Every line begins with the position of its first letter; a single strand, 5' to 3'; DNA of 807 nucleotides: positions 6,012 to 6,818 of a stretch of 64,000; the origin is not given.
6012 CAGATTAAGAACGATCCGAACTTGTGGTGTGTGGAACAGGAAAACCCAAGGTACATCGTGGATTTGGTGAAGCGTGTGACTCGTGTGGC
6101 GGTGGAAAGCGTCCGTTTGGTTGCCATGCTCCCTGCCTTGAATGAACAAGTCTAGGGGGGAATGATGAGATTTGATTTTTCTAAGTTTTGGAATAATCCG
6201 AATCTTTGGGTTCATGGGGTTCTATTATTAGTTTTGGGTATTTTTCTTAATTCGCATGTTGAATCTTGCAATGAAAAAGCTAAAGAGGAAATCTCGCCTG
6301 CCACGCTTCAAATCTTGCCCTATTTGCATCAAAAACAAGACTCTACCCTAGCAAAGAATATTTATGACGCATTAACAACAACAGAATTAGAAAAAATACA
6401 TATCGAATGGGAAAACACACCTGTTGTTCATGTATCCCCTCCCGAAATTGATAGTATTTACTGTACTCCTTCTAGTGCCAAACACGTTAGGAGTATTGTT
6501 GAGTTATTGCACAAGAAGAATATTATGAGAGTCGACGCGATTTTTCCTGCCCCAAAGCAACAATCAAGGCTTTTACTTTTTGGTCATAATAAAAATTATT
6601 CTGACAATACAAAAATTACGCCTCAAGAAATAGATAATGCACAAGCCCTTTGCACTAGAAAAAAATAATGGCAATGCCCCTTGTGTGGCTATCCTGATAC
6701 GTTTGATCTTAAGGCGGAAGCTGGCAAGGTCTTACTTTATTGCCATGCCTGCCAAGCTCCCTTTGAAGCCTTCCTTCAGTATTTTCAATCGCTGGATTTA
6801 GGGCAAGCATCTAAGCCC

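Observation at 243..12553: Composite tRNA-Ile island carrying defence-type cargo on a primase/helicase backbone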

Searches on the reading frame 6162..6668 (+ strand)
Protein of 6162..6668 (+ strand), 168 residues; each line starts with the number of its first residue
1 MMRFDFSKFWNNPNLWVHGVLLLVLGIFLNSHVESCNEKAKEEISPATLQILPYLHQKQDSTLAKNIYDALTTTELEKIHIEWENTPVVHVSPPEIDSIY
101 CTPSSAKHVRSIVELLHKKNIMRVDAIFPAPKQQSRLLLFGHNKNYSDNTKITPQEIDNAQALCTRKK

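Call 8: search_protein_families(library=pfam, proteins=[window:6162-6668:+], max_evalue=0.01)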
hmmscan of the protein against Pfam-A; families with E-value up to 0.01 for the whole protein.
window:6162-6668:+ (168 aa): 0 families

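Call 9: search_protein_families(library=padloc, proteins=[window:6162-6668:+], max_evalue=0.01)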
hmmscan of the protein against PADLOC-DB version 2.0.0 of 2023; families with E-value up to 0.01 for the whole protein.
window:6162-6668:+ (168 aa): 0 families

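Call 30: search_protein_families(library=phrogs, proteins=[window:6162-6668:+], max_evalue=0.01)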
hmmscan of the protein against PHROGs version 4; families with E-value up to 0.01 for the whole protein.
window:6162-6668:+ (168 aa): 0 families

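Call 31: search_protein_families(library=ncbifam, proteins=[window:6162-6668:+], max_evalue=0.01)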
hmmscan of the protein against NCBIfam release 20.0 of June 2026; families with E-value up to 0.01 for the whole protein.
window:6162-6668:+ (168 aa): 0 families
